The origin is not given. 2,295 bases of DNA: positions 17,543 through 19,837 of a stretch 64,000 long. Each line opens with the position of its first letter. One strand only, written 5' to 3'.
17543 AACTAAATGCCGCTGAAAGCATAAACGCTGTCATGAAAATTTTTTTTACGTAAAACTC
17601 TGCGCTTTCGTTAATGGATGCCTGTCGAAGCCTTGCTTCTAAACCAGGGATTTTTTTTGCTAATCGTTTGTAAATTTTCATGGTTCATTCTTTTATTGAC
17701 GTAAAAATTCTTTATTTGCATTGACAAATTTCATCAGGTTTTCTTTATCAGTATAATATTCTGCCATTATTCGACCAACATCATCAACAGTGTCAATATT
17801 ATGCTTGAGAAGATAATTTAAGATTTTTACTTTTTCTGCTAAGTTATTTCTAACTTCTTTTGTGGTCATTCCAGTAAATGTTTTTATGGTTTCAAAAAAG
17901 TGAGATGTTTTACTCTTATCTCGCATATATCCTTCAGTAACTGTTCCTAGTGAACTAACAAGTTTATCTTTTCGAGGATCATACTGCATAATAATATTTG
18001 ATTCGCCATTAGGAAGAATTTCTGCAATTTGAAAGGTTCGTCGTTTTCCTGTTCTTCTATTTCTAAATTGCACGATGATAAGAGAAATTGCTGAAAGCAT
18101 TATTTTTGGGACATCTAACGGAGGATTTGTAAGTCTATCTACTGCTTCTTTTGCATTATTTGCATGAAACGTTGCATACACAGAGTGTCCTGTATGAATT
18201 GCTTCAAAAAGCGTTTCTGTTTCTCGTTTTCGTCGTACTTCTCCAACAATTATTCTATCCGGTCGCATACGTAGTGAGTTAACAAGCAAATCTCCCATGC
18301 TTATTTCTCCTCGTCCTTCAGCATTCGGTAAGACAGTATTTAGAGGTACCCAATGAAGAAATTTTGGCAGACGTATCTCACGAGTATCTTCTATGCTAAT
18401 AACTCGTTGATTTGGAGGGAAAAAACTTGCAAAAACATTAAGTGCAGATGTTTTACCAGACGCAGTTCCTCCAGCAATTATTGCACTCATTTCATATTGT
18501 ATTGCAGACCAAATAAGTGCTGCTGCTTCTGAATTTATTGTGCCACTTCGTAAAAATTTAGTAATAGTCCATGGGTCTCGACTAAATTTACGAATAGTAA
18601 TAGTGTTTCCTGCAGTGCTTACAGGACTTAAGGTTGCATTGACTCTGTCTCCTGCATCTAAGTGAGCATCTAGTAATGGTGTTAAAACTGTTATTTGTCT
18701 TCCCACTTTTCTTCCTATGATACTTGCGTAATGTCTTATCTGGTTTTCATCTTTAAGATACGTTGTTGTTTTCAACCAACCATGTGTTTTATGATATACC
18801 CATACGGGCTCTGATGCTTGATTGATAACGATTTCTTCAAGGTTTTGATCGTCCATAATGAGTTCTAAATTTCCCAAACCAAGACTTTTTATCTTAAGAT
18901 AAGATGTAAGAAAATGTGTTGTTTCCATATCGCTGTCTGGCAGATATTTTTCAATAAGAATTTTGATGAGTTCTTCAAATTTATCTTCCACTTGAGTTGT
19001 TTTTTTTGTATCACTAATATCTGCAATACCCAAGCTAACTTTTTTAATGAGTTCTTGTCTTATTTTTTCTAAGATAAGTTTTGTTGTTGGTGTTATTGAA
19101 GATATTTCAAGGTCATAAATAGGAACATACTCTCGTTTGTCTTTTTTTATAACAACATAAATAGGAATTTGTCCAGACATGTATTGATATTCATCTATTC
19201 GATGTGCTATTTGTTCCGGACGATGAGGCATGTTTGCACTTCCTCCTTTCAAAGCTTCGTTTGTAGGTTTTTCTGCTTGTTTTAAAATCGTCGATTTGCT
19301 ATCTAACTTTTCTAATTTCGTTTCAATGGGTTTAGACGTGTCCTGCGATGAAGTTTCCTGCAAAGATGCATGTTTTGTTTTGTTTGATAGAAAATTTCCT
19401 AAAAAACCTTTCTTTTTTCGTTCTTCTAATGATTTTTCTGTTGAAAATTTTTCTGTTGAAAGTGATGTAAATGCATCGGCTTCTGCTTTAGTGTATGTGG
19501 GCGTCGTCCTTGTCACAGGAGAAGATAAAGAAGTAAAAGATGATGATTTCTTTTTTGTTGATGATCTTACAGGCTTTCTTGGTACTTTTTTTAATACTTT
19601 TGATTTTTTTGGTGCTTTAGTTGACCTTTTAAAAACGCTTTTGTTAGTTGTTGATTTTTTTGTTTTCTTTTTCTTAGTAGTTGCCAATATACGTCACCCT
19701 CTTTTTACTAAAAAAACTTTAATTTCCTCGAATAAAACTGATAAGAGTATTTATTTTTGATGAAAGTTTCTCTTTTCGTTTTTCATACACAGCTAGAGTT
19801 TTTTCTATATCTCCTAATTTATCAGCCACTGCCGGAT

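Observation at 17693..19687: Recurrent lysine-rich, histone-H1-like N-terminal tails on otherwise conserved machines (pilus ATPase, platform protein, MoxR ATPase)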

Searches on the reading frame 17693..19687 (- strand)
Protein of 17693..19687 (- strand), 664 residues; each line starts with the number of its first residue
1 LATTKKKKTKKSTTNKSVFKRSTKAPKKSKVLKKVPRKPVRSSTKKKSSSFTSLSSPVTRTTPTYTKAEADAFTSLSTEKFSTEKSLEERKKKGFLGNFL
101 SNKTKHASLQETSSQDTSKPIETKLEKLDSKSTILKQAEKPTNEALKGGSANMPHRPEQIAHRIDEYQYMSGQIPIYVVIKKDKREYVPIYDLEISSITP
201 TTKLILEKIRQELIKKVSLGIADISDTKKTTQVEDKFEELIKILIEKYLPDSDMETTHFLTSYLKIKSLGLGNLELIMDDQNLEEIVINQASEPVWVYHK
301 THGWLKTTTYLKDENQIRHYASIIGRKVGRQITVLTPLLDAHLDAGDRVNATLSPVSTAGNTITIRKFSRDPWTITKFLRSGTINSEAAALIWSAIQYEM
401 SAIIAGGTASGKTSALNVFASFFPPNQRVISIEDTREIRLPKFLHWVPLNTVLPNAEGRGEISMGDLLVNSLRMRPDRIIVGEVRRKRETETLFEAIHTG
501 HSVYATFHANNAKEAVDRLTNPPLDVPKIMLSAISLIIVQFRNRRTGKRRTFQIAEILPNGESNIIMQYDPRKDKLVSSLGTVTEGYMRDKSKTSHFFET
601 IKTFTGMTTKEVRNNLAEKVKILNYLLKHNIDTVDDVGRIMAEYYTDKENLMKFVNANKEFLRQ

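Call 5: search_protein_families(library=pfam, proteins=[window:17693-19687:-], max_evalue=0.01)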
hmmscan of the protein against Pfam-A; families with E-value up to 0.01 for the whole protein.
window:17693-19687:- (664 aa): 2 families
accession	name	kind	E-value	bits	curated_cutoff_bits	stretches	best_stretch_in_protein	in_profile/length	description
PF00437.27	T2SSE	-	2.5e-31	109.1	24.9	1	351-540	85-275/370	Type II/IV secretion system protein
PF23989.1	PilB3_C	-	8.2e-05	23.1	27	1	596-660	11-75/83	PilB3-like, C-terminal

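Call 7: find_homologous_proteins(query=window:17693-19687:-, max_evalue=1e-10)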
Query window:17693-19687:- (664 aa): 7874 proteins with E <= 1e-10 among 8000 candidates; the best 120 are listed.
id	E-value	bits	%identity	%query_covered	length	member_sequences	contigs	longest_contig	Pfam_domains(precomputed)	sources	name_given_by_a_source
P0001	0.0e+0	1452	100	100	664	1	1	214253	PF00437.27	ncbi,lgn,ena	-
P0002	0.0e+0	1066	79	94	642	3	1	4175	PF00437.27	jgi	-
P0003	6.3e-291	984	80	83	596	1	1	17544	PF00437.27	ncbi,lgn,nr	ncbi:Flp pilus assembly complex ATPase component TadA [Candidatus Woesearchaeota archaeon]|nr:Flp pi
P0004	8.2e-288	974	80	85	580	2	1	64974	PF00437.27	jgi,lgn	-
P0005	2.1e-256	870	77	75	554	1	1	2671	PF00437.27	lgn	-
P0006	1.9e-255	867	78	75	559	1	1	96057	PF00437.27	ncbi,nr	ncbi:type II/IV secretion system ATPase subunit [Candidatus Woesearchaeota archaeon]|nr:type II/IV s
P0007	4.6e-254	863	77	75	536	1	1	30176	PF00437.27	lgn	-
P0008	1.7e-250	851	76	75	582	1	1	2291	PF00437.27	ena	-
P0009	8.7e-250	849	75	75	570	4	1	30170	PF00437.27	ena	-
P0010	2.2e-249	847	73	80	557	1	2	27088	PF23989.1,PF00437.27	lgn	-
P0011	7.4e-248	842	77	75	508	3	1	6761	PF00437.27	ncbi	ncbi:MAG: type II/IV secretion system ATPase subunit [Nanobdellota archaeon]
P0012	2.1e-245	834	75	75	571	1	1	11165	PF00437.27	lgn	-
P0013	3.4e-245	833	71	80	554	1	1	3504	PF00437.27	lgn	-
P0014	8.1e-245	832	74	75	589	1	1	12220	PF00437.27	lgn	-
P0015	1.1e-242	825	75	75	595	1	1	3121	PF23989.1,PF00437.27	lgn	-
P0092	1.0e-228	779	71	75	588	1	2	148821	PF23989.1,PF00437.27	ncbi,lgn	ncbi:MAG: ATPase, T2SS/T4P/T4SS family [Candidatus Woesearchaeota archaeon]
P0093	1.9e-228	778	71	75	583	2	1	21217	PF23989.1,PF00437.27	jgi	-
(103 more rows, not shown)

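Call 21: find_related_loci(query=A1, collection=genome_contigs, flank=10000)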
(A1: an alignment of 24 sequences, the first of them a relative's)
Query A1 (664 aa) in genome_contigs; peptide patterns used: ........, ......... (x = any residue, [..] = any of these).
599 stretches matched a pattern (row limit reached: there are more); 543 encode a relative of the query (tblastn E <= 1e-3); the best 80 are kept; 80 distinct loci.
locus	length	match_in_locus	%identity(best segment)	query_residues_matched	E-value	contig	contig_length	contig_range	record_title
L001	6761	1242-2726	77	164-661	0e+0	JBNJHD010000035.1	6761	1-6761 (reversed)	MAG: Nanobdellota archaeon isolate Y22_14dBSe1.bin.74 NODE_6162_length_6761_cov_14.898979, whole genome shotgun sequence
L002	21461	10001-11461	73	164-662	0e+0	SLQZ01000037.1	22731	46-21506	MAG: Candidatus Woesearchaeota archaeon isolate CSSed165cm_557 CSSed16-5cm-4876, whole genome shotgun sequence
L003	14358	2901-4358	73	164-661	0e+0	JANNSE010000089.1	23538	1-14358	MAG: Candidatus Woesearchaeota archaeon isolate SOY_31_metabat_27 SOY_31_k141_3090047, whole genome shotgun sequence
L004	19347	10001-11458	71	164-661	0e+0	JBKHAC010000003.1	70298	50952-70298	MAG: Candidatus Woesearchaeota archaeon isolate D1M01_101 NODE_253_length_70298_cov_7.557337, whole genome shotgun seque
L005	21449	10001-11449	71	167-661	0e+0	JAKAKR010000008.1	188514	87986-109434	MAG: Nanoarchaeota archaeon isolate WY4.bin80 NODE_48_length_188514_cov_3.430269, whole genome shotgun sequence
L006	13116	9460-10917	68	164-661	0e+0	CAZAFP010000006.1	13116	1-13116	MAG TPA_asm: uncultured Methanosarcinales archaeon isolate binchicken_co32_262 genome assembly, contig: NODE_7924_length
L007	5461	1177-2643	69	164-664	0e+0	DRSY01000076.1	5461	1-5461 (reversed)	MAG TPA_asm: Candidatus Woesearchaeota archaeon isolate HyVt-71 Ga0136651_10009048, whole genome shotgun sequence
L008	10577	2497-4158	63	105-659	0e+0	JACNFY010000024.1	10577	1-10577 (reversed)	MAG: Nanobdellati archaeon isolate NIOZ-UU113 NIOZ-UU_NODE_7864_length_10577_cov_8.86657, whole genome shotgun sequence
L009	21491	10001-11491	66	152-661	0e+0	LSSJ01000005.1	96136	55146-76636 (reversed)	MAG: Euryarchaeota archaeon SM23-78 WORSMTZ_140, whole genome shotgun sequence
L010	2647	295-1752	68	164-661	0e+0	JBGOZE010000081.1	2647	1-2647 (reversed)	MAG: Candidatus Nanoarchaeia archaeon isolate OBJ_0618_130150_25 k141_6667039_length_2647_cov_10.0000, whole genome shot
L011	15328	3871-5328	69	164-661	0e+0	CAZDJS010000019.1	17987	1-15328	MAG TPA_asm: uncultured Methanosarcinales archaeon isolate SRP141376_co3_395 genome assembly, contig: NODE_8452_length_1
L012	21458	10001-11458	67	164-661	0e+0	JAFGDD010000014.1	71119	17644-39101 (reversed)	MAG: Candidatus Woesearchaeota archaeon isolate Zod_Metabat.1155 k87_8027419, whole genome shotgun sequence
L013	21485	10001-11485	66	156-662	0e+0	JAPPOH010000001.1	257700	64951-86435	MAG: Candidatus Woesearchaeota archaeon isolate SB9152_S1_bin_12 NODE_5_length_257700_cov_35.1314, whole genome shotgun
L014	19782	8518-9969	67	164-659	0e+0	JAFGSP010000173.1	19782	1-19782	MAG: Candidatus Woesearchaeota archaeon isolate Zod_Metabat.908 k87_12770701, whole genome shotgun sequence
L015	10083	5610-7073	66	164-663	0e+0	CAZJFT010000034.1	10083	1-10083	MAG TPA_asm: uncultured Methanosarcinales archaeon isolate binchicken_co22_118 genome assembly, contig: NODE_6794_length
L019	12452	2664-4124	67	164-662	0e+0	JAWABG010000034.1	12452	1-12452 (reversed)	MAG: Candidatus Woesearchaeota archaeon isolate JZ-4_201803_bins_322 JZ-4_201803_bins_322_scaffold_34, whole genome shot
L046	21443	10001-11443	58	167-659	0e+0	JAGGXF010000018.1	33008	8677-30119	MAG: Candidatus Aenigmatarchaeota archaeon isolate AUK145 PB_MBMC_099_c_000000000007, whole genome shotgun sequence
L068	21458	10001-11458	60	164-661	0e+0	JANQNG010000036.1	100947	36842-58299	MAG: Candidatus Nanoarchaeia archaeon isolate PL23a_bin.67 k99_743780, whole genome shotgun sequence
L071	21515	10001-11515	58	143-661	0e+0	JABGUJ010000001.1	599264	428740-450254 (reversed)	MAG: Candidatus Woesearchaeota archaeon isolate SI034_bin151 k141_2074571, whole genome shotgun sequence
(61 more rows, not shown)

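Call 34: search_protein_families(library=pfam, proteins=[L071:9848-11524:+, L068:17172-19259:-, L019:9886-12093:-, L046:9971-11605:+], max_evalue=0.1)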
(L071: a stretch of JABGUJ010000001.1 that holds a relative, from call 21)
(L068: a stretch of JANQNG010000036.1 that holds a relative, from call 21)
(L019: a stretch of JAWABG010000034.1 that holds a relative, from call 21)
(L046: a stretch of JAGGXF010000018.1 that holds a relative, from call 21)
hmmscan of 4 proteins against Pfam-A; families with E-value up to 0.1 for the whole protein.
L071:9848-11524:+ (558 aa): 5 families
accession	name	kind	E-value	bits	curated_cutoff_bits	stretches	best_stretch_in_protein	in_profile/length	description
PF00437.27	T2SSE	-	1.5e-34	119.7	24.9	1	258-445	96-273/370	Type II/IV secretion system protein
PF23989.1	PilB3_C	-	0.0017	18.9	27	1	489-552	9-72/83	PilB3-like, C-terminal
PF12106.13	Colicin_E5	-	0.0049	17.6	25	1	31-95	7-63/88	Colicin E5 ribonuclease domain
PF13555.12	AAA_29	-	0.012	15.8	27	1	308-335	24-51/61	P-loop containing region of AAA domain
PF21982.2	RecX_HTH1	-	0.017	15.5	26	0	33-52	19-38/40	RecX, first three-helix domain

L068:17172-19259:- (695 aa): 9 families
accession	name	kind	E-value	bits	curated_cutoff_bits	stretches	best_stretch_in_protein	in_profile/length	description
PF00448.28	SRP54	-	4.8e-71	238.9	22.7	1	501-691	2-192/196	SRP54-type protein, GTPase domain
PF00300.27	His_Phos_1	-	3.4e-28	99.1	21.7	1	128-266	6-154/194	Histidine phosphatase superfamily (branch 1)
PF02881.24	SRP54_N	-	2.2e-08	34.6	22.4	1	407-472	2-73/75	SRP54-type protein, helical bundle domain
PF13604.12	AAA_30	-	0.0004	20.6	27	1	501-612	19-116/191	AAA domain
PF25199.1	nSTAND_NTPase5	-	0.00043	20.6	34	1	487-588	26-129/145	Novel STAND NTPase 5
PF13479.12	AAA_24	-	0.0014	18.9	27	0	500-595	2-77/195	AAA domain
PF13245.12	AAA_19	-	0.013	16.1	25.1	1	498-597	9-107/134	AAA domain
PF02310.24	B12-binding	-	0.031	14.5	32.1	0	562-620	33-87/121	B12 binding domain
PF06911.18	Senescence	-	0.084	13.2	24.6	1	542-589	124-169/184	Senescence domain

L019:9886-12093:- (735 aa): 5 families
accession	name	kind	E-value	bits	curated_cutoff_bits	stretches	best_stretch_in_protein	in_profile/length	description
PF09334.17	tRNA-synt_1g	-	6.2e-154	512.9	20.1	1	23-413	1-391/391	tRNA synthetases class I (M)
PF01588.26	tRNA_bind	-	3.4e-29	101.2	27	1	586-671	1-89/96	Putative tRNA binding domain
PF19303.5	Anticodon_3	-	1.9e-18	67.2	23.5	1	433-562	15-148/152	Anticodon binding domain of methionyl tRNA ligase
PF00133.28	tRNA-synt_1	-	1.4e-08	34.3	22.7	1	12-261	15-245/414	tRNA synthetases class I (I, L, M and V)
PF08264.19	Anticodon_1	-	2.7e-05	24.5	25.1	1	438-551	10-131/148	Anticodon-binding domain of tRNA ligase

L046:9971-11605:+ (544 aa): 5 families
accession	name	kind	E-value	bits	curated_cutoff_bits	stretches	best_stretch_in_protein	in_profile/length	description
PF00437.27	T2SSE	-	4.7e-35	121.4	24.9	1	199-369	100-261/370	Type II/IV secretion system protein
PF23989.1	PilB3_C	-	0.011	16.3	27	1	429-491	12-74/83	PilB3-like, C-terminal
PF19568.5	Spore_III_AA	-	0.035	13.6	27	1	317-358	223-264/306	Sporulation stage III, protein AA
PF13555.12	AAA_29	-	0.077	13.2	27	0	245-272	24-51/61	P-loop containing region of AAA domain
PF00005.33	ABC_tran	-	0.096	13.7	25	0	245-279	13-46/137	ABC transporter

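Call 36: search_solved_structures(query=window:17693-19687:-, max_evalue=0.00001)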
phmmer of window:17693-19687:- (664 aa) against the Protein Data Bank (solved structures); distinct sequences matched with E-value up to 0.00001: 28.
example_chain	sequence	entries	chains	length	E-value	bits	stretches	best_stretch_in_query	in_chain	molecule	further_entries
2oap_1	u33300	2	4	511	5.9e-66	226.5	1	222-652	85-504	Type II secretion system protein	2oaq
4ii7_A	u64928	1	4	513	2.5e-53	184.8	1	211-558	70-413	FlaI ATPase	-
4ihq_A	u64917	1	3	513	1.7e-52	182.1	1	211-558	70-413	FlaI ATPase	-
8rkd_E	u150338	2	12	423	1.9e-46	162.1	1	233-567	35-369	Pilus assembly ATPase CpaF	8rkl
8rjf_A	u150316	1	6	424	1.9e-46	162.1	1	233-567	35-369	Pilus assembly ATPase CpaF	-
9e24_A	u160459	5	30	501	3.1e-46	161.4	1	232-567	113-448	CpaF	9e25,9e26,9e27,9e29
6bge_A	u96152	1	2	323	3.3e-22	82.1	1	281-522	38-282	VirB11-like protein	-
1g6o_A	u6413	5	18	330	3.4e-22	82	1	281-522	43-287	CAG-ALPHA | virB11 homolog | Cag-alfa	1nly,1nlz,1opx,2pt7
2gza_A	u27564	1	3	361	4.5e-13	51.9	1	390-519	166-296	Type IV secretion system protein VirB11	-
10my_A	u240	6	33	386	7.5e-10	41.2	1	402-527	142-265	PilT/PilU family type 4a pilus ATPase | Twitching motility protein PilT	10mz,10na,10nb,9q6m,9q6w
8dze_A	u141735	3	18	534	9.5e-10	40.9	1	403-531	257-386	BfpD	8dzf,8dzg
2eyu_A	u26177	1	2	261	1.6e-09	40.2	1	403-562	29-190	twitching motility protein PilT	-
2gsz_A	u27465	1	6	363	4.4e-09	38.7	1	403-561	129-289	twitching motility protein PilT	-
2ewv_A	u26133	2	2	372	4.7e-09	38.6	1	403-561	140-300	twitching motility protein PilT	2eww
9n32_A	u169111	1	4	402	7.4e-09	37.9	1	402-521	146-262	PilU protein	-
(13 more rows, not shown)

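Call 39: search_protein_families(library=pfam, proteins=[P0092, P0093], max_evalue=10)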
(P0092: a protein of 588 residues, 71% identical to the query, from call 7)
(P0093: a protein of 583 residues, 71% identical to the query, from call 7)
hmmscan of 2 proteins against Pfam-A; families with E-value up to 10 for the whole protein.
P0092 (588 aa): 6 families
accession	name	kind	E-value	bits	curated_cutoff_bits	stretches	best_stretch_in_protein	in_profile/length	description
PF00437.27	T2SSE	-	1.1e-31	110.3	24.9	1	218-474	16-274/370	Type II/IV secretion system protein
PF23989.1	PilB3_C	-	3.4e-06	27.5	27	1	520-583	12-75/83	PilB3-like, C-terminal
PF11711.13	Tim54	-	0.0064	15.8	34.7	1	45-178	201-327/376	Inner membrane protein import complex subunit Tim54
PF24091.1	DUF7376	-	0.017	15.3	27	1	508-560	84-135/219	Family of unknown function (DUF7376)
PF01580.24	FtsK_SpoIIIE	-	0.28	11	24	1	337-354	42-59/221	FtsK/SpoIIIE family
PF01080.22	Presenilin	-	2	7.5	34.3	1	18-137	249-328/408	Presenilin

P0093 (583 aa): 6 families
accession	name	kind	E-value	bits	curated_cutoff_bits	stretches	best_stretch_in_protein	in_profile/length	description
PF00437.27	T2SSE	-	5.7e-32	111.2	24.9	1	201-469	5-274/370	Type II/IV secretion system protein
PF23989.1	PilB3_C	-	6.7e-08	33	27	1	515-578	12-75/83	PilB3-like, C-terminal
PF18293.6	Caprin-1_dimer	-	0.072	14.1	27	1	510-574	13-77/116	Caprin-1 dimerization domain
PF13401.12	AAA_22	-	0.22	12.3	27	1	328-414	4-93/130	AAA domain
PF01580.24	FtsK_SpoIIIE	-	0.24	11.2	24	1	332-349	42-59/221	FtsK/SpoIIIE family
PF01080.22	Presenilin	-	0.93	8.6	34.3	1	12-132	240-328/408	Presenilin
